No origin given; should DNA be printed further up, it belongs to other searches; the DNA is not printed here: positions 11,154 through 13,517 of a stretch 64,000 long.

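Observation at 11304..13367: Tail/baseplate protein built from about four dockerin modules (eight Ca-binding repeats)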

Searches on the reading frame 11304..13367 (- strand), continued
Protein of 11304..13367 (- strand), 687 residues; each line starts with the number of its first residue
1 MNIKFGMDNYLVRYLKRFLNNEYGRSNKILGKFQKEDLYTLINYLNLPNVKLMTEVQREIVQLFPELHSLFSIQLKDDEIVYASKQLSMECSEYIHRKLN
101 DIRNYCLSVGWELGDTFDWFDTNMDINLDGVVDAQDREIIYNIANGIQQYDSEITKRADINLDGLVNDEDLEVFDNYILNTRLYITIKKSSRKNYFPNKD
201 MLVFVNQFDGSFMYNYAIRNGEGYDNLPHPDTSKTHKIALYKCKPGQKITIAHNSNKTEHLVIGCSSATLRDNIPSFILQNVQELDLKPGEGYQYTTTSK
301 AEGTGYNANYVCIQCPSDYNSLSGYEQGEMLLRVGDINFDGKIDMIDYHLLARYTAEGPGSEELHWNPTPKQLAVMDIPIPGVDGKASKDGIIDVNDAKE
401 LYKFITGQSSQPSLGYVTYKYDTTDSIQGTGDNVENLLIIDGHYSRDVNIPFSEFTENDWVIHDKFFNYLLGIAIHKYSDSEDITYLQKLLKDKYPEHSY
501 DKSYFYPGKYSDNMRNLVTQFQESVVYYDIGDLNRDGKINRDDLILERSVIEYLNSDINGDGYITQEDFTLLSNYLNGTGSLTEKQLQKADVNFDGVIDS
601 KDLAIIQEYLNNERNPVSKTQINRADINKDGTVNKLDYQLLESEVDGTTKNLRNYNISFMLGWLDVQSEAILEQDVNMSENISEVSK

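Call 36: search_solved_structures(query=A1, max_evalue=0.01, show_alignments=3)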
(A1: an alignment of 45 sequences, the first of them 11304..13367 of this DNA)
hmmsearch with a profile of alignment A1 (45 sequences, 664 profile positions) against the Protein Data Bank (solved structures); distinct sequences matched with E-value up to 0.01: 21.
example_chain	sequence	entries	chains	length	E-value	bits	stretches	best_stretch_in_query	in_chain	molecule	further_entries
4fl4_A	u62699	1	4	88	2.5e-07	32.8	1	124-180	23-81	Glycoside hydrolase family 9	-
8x39_A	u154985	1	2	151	6.4e-07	31.5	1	122-182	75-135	Serine protease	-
8x3a_A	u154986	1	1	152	6.5e-07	31.5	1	122-182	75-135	Serine protease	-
2y3n_B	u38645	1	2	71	9.9e-07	30.9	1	120-182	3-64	CELLULOSOMAL FAMILY-48 PROCESSIVE GLYCOSIDE HYDROLASE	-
1ohz_B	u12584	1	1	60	1.7e-06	30.2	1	125-179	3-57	ENDO-1,4-BETA-XYLANASE Y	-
2ccl_B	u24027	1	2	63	2.7e-06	29.5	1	125-179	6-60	ENDO-1,4-BETA-XYLANASE Y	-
4cj0_A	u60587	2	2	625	9.5e-06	27.6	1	124-180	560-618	ENDOGLUCANASE D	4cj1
1clc_A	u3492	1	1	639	9.9e-06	27.6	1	124-180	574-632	ENDOGLUCANASE CELD; EC: 3.2.1.4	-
2mte_A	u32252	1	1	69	1.1e-05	27.4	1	125-181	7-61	Cellulose 1,4-beta-cellobiosidase (reducing end) CelS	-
1daq_A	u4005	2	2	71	1.2e-05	27.3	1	124-181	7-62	ENDOGLUCANASE SS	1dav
2yik_A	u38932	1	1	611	3.7e-05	25.7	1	125-179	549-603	ENDOGLUCANASE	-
2vn5_B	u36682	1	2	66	4.3e-05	25.5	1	125-179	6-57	ENDOGLUCANASE A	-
5lxv_B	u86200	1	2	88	7.2e-05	24.7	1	124-185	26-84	Carbohydrate-binding protein WP_009985128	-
2vn6_B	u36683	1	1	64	7.8e-05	24.6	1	125-179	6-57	ENDOGLUCANASE A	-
3ul4_B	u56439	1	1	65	0.00017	23.5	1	122-178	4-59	Cellulosome enzyme, dockerin type I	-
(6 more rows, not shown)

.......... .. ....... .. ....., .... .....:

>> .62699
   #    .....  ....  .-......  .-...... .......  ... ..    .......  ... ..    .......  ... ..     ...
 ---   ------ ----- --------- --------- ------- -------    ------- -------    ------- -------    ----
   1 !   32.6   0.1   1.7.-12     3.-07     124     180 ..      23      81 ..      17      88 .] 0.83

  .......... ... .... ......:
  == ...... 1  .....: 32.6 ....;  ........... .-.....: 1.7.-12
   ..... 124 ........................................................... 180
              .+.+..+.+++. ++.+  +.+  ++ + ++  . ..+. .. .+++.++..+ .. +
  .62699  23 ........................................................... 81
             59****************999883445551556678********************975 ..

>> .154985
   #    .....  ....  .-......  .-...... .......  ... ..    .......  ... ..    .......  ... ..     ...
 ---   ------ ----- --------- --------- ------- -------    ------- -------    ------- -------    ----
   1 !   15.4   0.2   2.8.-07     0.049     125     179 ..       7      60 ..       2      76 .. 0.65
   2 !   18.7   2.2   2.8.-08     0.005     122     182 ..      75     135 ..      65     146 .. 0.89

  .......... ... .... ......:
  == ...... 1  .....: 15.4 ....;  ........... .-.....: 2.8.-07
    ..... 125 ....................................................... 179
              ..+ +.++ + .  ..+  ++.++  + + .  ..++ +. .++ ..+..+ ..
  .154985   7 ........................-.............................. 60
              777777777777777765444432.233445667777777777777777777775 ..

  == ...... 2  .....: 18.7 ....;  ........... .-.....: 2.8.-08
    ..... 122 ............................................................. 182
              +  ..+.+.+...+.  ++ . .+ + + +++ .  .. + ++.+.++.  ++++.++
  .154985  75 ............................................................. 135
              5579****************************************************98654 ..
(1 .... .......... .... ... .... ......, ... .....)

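Call 38: predict_structure(alignment_id=A1)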
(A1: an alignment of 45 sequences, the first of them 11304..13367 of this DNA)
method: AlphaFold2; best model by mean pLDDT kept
length: 687 residues; sequences in the alignment: 45
mean_pLDDT: 88.4   pTM: 0.69
mean pLDDT of the five models: 88.4, 88.3, 88.3, 88.1, 88.1
residues with pLDDT >= 90: 390; 70-90: 265; 50-70: 19; < 50: 13
segments of 3 or more residues with pLDDT < 50: 321-325, 425-429, 685-687
pLDDT, mean of each block of 10 residues (from residue 1): 89 91 78 92 93 92 93 93 93 93 94 92 88 90 88 87 87 90 93 90 94 90 86 88 95 92 95 92 93 95 92 85 56 90 91 86 83 90 75 90 89 84 52 88 90 91 94 92 92 91 90 94 89 87 91 90 89 90 87 88 91 84 87 89 89 89 93 86 57
secondary structure, 60 per line:
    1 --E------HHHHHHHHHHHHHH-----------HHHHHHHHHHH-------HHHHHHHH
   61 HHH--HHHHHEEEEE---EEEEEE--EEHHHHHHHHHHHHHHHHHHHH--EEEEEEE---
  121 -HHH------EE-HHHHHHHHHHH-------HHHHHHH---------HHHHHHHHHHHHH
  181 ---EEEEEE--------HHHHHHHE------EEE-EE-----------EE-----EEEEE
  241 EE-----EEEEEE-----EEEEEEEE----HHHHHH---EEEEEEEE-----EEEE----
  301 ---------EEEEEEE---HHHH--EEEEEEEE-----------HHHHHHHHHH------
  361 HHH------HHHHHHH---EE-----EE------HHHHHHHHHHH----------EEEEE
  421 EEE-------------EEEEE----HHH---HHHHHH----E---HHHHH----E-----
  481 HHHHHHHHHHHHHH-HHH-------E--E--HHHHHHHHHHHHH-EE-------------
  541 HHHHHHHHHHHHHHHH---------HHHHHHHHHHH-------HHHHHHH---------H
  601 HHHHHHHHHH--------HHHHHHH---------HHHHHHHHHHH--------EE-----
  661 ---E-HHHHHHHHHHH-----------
elements in order (helices of 4 or more, strands of 3 or more residues): H10-23 H35-45 H53-63 H66-70 E71-75 E79-84 H89-108 E111-117 H134-144 H152-158 H168-180 E184-189 H198-204 E212-214 E236-242 E248-253 E259-266 H271-276 E280-287 E293-296 E310-316 H320-323 E326-333 H345-354 H370-376 H395-405 E416-423 E437-441 H452-457 H466-470 H481-494 H512-524 H541-556 H566-576 H584-590 H600-610 H619-625 H635-645 H666-676

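Call 41: find_encoding_contigs(protein=window:11304-13367:-, flank=10000, max_places=4)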
Protein window:11304-13367:- (687 aa): 7 contigs read that carry it; 3 places shown.
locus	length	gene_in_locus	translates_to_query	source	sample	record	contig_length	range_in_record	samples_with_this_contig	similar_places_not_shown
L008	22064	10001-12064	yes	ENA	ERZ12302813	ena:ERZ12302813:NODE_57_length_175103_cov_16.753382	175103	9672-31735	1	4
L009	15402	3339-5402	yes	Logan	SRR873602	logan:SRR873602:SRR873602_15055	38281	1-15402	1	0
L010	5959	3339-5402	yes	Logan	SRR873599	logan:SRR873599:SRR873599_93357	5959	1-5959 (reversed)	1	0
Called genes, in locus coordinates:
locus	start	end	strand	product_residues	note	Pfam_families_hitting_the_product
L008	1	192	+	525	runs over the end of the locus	-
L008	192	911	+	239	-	-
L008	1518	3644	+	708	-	PF27249:MJ0330_N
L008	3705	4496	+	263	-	PF12322:T4_baseplate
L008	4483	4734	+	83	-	-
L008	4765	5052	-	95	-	-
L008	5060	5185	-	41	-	PF03013:Pyr_excise (weak)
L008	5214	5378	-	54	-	PF16468:DUF5049 (faint)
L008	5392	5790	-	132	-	-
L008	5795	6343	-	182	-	-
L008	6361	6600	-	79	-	-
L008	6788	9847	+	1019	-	-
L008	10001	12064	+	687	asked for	PF00404:Dockerin_1 (weak), PF13202:EF-hand_5 (faint), PF00404:Dockerin_1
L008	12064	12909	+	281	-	-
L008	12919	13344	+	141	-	-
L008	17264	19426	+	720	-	PF00404:Dockerin_1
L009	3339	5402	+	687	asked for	PF00404:Dockerin_1 (weak), PF13202:EF-hand_5 (faint), PF00404:Dockerin_1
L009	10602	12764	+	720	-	PF00404:Dockerin_1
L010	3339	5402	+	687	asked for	PF00404:Dockerin_1 (weak), PF13202:EF-hand_5 (faint), PF00404:Dockerin_1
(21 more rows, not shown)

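Call 42: fold_search(model_id=the predicted structure, library=viral)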
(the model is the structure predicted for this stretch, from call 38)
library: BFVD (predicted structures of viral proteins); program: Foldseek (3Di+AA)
matches with E <= 10: 1128; with E <= 0.001: 2
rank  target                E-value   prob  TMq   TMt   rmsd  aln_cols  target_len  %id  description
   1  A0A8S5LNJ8            3.2e-05  1.00  0.19  0.30  28.1       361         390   12  Uncharacterized protein [Siphoviridae sp. ctsf32]
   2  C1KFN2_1              6.1e-04  0.75  0.14  0.09  40.3       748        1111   10  Putative tail fibre protein [Lactobacillus phage Lb338-1]
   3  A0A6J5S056            1.1e-03  0.47  0.09  0.07  29.8       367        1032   12  Peptidase S74 domain-containing protein [uncultured Caudovirales phage]
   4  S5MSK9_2              1.1e-03  0.13  0.08  0.05  34.7       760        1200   10  Tail fiber protein [Bacillus phage JL]
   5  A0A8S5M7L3            1.2e-03  0.95  0.12  0.19  20.6       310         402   13  Uncharacterized protein [Siphoviridae sp. ctrgt10]
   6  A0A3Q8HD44            1.4e-03  0.21  0.12  0.07  39.3       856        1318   11  (no name in the UniProt tables at hand)
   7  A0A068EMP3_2          2.0e-03  0.18  0.10  0.06  34.9       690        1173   10  Putative tail protein [Bacillus phage CP-51]
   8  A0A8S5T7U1            5.9e-03  0.69  0.10  0.12  38.2       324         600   10  Tyrosine phosphatase family protein [Siphoviridae sp. ctAsH36]
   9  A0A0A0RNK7            6.2e-03  0.95  0.12  0.11  14.8       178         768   12  Uncharacterized protein [Bacillus phage Pookie]
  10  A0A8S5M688            7.3e-03  0.97  0.10  0.29  13.5       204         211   15  Dockerin type 1 [Myoviridae sp. ctCL221]
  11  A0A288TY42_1          1.0e-02  0.41  0.14  0.09  34.0       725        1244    8  Putative tail fiber [Enterococcus phage EFP01]
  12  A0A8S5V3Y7            1.2e-02  0.87  0.11  0.12  13.8       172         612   11  Uncharacterized protein [Siphoviridae sp. cteDy1]
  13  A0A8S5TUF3            1.3e-02  0.94  0.11  0.24   9.9       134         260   11  Uncharacterized protein [Siphoviridae sp. ctWT735]
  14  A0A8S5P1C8            1.5e-02  0.95  0.11  0.15   8.2       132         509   14  Uncharacterized protein [Siphoviridae sp. ctXZQ9]
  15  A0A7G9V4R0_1          1.5e-02  0.95  0.13  0.10  19.6       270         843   11  (no name in the UniProt tables at hand)
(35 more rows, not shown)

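Call 61: search_protein_representatives(alignment_id=A1)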
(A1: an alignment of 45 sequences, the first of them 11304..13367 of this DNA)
Query: 45 sequences, 664 profile positions. Proteins with E-value up to 0.001 (for the whole library): 1773; up to 1e-10: 404; up to 1e-30: 69. The best 150 are listed.
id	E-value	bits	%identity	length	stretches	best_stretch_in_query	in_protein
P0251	7.8e-287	969.7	-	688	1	1-664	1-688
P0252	1.2e-271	919.6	-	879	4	147-589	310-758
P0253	6.1e-260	880.9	-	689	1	1-664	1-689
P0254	1.9e-217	740.5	-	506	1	174-664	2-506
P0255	1.5e-178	611.9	-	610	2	1-543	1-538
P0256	6.8e-163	560.2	-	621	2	1-544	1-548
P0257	1.0e-148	513.3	-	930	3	2-434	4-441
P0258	4.2e-146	504.7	-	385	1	289-664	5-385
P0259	4.9e-144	497.9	-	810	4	1-445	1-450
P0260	2.5e-141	488.9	-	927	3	2-435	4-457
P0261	5.4e-128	444.8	-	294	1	1-289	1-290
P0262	2.0e-123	429.7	-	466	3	1-150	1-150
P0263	1.1e-110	387.6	-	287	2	345-553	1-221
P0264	7.7e-104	365.0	-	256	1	1-249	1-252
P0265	8.6e-101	355.0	-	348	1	1-332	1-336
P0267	4.0e-84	299.9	-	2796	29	519-623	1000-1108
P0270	2.2e-79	284.2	-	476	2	174-528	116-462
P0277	2.9e-57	211.1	-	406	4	413-516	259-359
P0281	9.3e-51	189.6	-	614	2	179-501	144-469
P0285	2.7e-48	181.5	-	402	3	416-525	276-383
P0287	7.0e-48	180.1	-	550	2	179-527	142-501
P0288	1.6e-47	179.0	-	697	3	370-526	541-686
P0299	7.1e-41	157.0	-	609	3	183-486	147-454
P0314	5.0e-33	131.0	-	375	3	1-122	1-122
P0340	1.8e-26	109.4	-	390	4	1-121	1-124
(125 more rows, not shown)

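Call 62: search_protein_families(library=pfam, proteins=[P0270, P0281, P0287, P0299, P0277, P0285, P0314, P0340, P0257, P0288], max_evalue=0.001)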
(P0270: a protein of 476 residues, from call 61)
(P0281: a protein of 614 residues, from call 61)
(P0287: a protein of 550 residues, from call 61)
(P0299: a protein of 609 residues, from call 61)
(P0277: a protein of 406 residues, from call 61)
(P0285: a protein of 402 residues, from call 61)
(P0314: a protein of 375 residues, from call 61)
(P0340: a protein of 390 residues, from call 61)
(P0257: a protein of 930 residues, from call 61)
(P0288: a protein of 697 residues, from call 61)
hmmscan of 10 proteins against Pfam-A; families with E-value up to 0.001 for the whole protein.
P0270 (476 aa): 1 family
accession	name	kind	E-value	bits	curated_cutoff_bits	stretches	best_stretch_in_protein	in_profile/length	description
PF01471.23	PG_binding_1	-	1e-09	38.8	23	1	410-462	3-54/57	Putative peptidoglycan binding domain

P0281 (614 aa): 1 family
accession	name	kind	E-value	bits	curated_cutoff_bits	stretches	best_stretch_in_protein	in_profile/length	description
PF00404.24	Dockerin_1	-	9e-06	26.2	22.9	1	291-320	24-53/57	Dockerin type I domain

P0287 (550 aa): 3 families
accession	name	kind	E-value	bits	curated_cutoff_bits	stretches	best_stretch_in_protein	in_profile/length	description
PF00404.24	Dockerin_1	-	9.9e-06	26.1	22.9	0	360-396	21-56/57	Dockerin type I domain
PF01471.23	PG_binding_1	-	1.4e-05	25.6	23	0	448-491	2-44/57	Putative peptidoglycan binding domain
PF13202.12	EF-hand_5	-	0.00082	19.2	25.9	0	371-390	3-22/25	EF hand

P0299 (609 aa): 0 families

P0277 (406 aa): 1 family
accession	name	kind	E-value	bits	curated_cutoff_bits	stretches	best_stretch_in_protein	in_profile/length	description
PF01471.23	PG_binding_1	-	7.3e-06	26.5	23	0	320-366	5-49/57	Putative peptidoglycan binding domain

P0285 (402 aa): 1 family
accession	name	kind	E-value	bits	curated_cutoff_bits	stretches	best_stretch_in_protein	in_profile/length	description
PF01471.23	PG_binding_1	-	1.5e-06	28.7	23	0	351-385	19-53/57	Putative peptidoglycan binding domain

P0314 (375 aa): 1 family
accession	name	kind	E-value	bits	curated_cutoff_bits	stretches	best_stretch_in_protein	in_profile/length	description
PF01471.23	PG_binding_1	-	0.00031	21.3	23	0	309-348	6-44/57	Putative peptidoglycan binding domain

P0340 (390 aa): 0 families

P0257 (930 aa): 3 families
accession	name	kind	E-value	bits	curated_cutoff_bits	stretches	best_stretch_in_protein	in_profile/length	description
PF00404.24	Dockerin_1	-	1.1e-30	106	22.9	3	126-180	2-56/57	Dockerin type I domain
PF13499.12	EF-hand_7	-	3.2e-05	24.6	30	0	381-404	9-32/67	EF-hand domain pair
PF13202.12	EF-hand_5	-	0.00046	20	25.9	0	379-398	4-23/25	EF hand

P0288 (697 aa): 0 families

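Call 63: find_encoding_contigs(protein=P0270, flank=10000, max_places=3)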
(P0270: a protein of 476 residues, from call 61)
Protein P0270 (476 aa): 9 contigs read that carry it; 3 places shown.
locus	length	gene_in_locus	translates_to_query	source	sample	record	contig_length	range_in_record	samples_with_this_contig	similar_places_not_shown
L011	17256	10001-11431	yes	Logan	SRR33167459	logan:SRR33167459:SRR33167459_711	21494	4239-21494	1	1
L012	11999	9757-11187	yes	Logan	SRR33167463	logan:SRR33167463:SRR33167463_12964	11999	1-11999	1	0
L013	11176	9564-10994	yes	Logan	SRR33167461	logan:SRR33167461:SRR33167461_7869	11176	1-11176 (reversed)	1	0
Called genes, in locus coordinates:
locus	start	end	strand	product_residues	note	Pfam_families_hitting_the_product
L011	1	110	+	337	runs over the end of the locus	-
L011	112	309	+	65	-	-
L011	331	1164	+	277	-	-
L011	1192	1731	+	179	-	-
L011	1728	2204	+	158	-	-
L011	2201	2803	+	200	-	-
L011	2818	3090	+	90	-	-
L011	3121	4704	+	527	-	PF17482:Phage_sheath_1C (weak)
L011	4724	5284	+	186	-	PF06841:Phage_T4_gp19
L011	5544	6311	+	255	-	PF12322:T4_baseplate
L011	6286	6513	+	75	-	-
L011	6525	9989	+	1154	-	-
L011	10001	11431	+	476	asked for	PF01471:PG_binding_1 (weak)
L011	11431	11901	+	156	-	-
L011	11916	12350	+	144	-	-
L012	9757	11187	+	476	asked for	PF01471:PG_binding_1 (weak)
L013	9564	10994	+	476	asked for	PF01471:PG_binding_1 (weak)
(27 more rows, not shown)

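Call 79: search_protein_families(library=ncbifam, proteins=[window:11304-13367:-], max_evalue=0.01)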
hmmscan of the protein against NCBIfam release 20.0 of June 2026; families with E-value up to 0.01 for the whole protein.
window:11304-13367:- (687 aa): 2 families
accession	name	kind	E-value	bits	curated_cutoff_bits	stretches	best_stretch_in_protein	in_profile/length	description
NF049990.1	CellobisidaseCelK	equivalog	7.8e-10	37.6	1700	2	552-613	826-885/889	cellulose 1,4-beta-cellobiosidase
NF038285.1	deiodinase_rel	hypoth_equivalog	0.0039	16.7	250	0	532-626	47-140/347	deiodinase family protein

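Call 85: search_protein_families(library=pfam, proteins=[L006:10001-12661:+], max_evalue=0.001)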
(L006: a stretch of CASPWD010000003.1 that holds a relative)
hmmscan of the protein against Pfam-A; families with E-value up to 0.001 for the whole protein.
L006:10001-12661:+ (886 aa): 4 families
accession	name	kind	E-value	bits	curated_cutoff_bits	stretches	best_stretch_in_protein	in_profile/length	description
PF00404.24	Dockerin_1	-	3.4e-32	110.8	22.9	2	501-561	2-53/57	Dockerin type I domain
PF00036.39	EF-hand_1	-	9.6e-08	31.5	25.4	0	541-556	6-21/29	EF hand domain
PF13499.12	EF-hand_7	-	1.2e-05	26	30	0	691-759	12-62/67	EF-hand domain pair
PF13202.12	EF-hand_5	-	0.00036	20.3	25.9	0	322-339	6-23/25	EF hand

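Call 100: find_encoding_contigs(protein=P0267, flank=8000, max_places=2)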
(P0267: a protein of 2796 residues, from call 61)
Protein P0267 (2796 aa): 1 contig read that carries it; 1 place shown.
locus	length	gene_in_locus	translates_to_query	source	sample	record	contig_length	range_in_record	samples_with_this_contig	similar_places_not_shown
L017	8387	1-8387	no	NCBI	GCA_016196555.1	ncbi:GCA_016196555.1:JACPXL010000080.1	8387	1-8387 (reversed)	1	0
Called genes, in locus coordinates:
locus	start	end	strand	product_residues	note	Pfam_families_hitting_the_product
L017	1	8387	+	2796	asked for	PF00036:EF-hand_1 (faint), PF13202:EF-hand_5 (faint), PF13499:EF-hand_7 (faint), PF26745:SPM (faint), PF00404:Dockerin_1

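Call 101: search_protein_families(library=phrogs, proteins=[window:11304-13367:-, P0270, P0285], max_evalue=1)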
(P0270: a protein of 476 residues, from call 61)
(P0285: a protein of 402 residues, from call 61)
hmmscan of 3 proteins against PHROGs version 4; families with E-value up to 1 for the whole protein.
window:11304-13367:- (687 aa): 1 family
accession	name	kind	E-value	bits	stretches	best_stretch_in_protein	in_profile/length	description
phrog_36383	-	unknown function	0.01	17.1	1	486-584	5-104/187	-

P0270 (476 aa): 2 families
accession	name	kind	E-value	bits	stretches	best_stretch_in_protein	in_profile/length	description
phrog_12624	-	unknown function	0.093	14.1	0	107-133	5-31/90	-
phrog_27104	-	unknown function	0.15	12.9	1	102-140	14-49/66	-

P0285 (402 aa): 2 families
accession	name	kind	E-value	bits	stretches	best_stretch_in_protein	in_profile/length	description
phrog_17577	-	DNA, RNA and nucleotide metabolism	0.0068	16.8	1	105-186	46-125/210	restriction endonuclease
phrog_27617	-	unknown function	0.27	12.5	0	1-25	1-25/61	-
